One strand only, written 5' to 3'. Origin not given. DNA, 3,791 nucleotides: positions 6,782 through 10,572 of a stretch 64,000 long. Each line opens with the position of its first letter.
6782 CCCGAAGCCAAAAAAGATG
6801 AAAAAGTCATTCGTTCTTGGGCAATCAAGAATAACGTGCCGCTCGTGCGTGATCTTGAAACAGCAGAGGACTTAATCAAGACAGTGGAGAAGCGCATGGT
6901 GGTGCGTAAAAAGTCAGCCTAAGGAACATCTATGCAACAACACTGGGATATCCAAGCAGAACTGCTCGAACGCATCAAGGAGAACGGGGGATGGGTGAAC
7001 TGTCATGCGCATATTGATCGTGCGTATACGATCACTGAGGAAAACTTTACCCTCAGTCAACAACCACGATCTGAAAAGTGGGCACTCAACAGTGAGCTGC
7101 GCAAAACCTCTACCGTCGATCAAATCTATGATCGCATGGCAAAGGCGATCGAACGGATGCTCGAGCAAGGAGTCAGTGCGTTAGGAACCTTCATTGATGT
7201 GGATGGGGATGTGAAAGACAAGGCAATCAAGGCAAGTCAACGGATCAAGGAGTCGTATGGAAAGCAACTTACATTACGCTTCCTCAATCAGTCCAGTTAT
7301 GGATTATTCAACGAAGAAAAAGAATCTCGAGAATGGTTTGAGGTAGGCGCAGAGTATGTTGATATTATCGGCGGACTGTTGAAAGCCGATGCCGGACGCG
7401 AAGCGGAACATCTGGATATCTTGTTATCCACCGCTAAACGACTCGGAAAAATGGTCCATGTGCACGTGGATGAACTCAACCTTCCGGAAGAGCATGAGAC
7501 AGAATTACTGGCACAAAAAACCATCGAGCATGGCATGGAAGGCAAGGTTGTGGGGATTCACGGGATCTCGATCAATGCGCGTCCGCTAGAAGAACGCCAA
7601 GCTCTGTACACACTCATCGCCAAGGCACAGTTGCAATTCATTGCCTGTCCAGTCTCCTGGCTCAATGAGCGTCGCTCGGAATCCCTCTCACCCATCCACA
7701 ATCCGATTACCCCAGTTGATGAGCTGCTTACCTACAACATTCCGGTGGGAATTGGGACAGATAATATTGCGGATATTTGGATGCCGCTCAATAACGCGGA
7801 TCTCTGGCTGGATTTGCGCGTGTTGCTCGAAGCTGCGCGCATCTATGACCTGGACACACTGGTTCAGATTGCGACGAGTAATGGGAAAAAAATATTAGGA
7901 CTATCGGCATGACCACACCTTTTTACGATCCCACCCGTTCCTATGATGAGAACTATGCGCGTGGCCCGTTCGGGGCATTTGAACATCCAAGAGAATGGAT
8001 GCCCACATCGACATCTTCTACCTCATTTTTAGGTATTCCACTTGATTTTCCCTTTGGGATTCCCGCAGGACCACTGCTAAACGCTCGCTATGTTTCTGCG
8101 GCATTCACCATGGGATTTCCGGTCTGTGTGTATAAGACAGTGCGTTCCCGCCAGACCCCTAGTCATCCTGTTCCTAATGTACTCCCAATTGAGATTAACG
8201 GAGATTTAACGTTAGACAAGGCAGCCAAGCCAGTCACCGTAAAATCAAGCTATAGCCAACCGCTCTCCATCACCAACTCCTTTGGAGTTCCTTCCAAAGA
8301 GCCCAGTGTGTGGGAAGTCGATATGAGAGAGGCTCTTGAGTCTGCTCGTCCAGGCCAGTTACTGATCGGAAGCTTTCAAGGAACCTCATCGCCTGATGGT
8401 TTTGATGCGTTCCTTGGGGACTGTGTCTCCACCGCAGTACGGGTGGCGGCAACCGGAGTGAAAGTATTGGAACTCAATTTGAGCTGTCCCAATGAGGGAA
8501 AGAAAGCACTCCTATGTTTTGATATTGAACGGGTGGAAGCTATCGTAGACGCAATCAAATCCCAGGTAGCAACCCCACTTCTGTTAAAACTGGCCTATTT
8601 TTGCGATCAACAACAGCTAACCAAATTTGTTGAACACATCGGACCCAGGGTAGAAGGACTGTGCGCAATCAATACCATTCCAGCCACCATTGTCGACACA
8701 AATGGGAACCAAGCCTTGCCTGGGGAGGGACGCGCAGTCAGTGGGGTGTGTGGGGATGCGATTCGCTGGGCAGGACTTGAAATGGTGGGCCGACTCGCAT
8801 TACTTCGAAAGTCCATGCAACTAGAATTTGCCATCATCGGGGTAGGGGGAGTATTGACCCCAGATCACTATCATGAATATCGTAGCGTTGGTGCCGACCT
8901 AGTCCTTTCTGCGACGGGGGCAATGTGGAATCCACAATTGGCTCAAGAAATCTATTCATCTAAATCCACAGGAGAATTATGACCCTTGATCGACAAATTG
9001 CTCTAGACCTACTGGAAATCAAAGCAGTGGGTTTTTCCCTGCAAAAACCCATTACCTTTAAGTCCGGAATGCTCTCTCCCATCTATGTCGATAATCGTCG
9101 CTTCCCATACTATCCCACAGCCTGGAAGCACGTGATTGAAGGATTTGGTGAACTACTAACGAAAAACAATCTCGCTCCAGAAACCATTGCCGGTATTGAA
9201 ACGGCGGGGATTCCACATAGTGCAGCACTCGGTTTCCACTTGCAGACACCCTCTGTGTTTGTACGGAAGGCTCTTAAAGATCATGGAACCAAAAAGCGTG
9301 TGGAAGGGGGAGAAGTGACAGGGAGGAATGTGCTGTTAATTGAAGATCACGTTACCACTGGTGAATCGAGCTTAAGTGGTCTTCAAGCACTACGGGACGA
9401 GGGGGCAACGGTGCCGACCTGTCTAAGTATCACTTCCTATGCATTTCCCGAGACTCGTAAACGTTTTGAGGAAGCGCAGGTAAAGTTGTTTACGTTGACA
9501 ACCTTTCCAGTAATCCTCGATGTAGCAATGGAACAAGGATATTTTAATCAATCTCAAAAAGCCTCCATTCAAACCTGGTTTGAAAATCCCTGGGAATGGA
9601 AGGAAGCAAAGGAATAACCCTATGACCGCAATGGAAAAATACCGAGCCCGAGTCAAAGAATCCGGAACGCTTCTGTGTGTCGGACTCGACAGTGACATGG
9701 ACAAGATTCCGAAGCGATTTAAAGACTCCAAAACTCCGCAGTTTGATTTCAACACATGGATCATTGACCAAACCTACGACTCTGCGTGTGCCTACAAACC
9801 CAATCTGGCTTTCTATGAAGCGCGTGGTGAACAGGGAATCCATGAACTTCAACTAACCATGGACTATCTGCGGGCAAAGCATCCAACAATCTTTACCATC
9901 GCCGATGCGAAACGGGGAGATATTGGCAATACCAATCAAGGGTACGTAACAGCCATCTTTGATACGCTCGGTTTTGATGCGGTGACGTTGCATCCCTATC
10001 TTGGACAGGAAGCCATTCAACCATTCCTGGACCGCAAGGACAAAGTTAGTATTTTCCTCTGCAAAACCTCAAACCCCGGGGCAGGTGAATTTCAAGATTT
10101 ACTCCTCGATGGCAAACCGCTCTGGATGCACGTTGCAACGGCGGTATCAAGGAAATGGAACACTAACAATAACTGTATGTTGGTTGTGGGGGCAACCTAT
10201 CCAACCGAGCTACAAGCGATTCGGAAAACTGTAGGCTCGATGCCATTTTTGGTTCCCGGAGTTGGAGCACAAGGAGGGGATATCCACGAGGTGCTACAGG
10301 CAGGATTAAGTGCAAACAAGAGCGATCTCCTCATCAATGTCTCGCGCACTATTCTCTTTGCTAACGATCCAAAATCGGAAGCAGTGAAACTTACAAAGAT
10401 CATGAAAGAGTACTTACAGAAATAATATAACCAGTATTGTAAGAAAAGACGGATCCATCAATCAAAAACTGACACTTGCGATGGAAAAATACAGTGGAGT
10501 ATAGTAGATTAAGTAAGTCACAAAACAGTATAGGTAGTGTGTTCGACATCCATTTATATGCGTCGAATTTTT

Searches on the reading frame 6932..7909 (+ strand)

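Call 44: search_protein_families(library=pfam, proteins=[window:6932-7909:+], max_evalue=0.001)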
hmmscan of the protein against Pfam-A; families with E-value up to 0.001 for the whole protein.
window:6932-7909:+ (326 aa): 2 families
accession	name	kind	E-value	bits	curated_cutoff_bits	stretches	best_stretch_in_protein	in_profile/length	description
PF01979.26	Amidohydro_1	-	4.9e-13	49.5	25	1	20-325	5-301/345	Amidohydrolase family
PF07969.17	Amidohydro_3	-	1.1e-07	32.1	29.7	1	157-325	260-427/472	Amidohydrolase family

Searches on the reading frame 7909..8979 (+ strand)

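Call 44: search_protein_families(library=pfam, proteins=[window:7909-8979:+], max_evalue=0.001)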
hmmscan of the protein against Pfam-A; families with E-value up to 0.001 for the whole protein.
window:7909-8979:+ (357 aa): 1 family
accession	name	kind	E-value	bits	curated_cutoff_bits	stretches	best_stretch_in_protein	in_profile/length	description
PF01180.27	DHO_dh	-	1.1e-14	54.8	27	1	169-348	106-283/291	Dihydroorotate dehydrogenase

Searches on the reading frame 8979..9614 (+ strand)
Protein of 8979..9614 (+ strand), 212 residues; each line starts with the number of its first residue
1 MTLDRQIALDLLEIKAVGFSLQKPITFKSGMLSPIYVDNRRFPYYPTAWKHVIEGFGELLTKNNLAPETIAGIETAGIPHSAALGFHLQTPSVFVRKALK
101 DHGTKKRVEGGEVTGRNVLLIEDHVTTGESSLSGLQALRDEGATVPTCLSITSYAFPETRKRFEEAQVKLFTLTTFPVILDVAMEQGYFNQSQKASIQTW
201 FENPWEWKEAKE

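Call 44: search_protein_families(library=pfam, proteins=[window:8979-9614:+], max_evalue=0.001)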
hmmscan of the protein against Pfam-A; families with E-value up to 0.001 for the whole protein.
window:8979-9614:+ (212 aa): 1 family
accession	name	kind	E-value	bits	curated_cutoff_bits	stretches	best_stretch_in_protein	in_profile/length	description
PF00156.33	Pribosyltran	-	1.9e-07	30.9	26.3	1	63-174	26-144/158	Phosphoribosyl transferase domain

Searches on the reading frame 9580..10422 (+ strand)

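Call 44: search_protein_families(library=pfam, proteins=[window:9580-10422:+], max_evalue=0.001)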
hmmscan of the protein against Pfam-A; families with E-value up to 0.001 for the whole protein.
window:9580-10422:+ (281 aa): 1 family
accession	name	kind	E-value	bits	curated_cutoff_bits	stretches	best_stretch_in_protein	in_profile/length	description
PF00215.30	OMPdecase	-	1.8e-28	100.4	27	1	31-269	2-219/221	Orotidine 5'-phosphate decarboxylase / HUMPS family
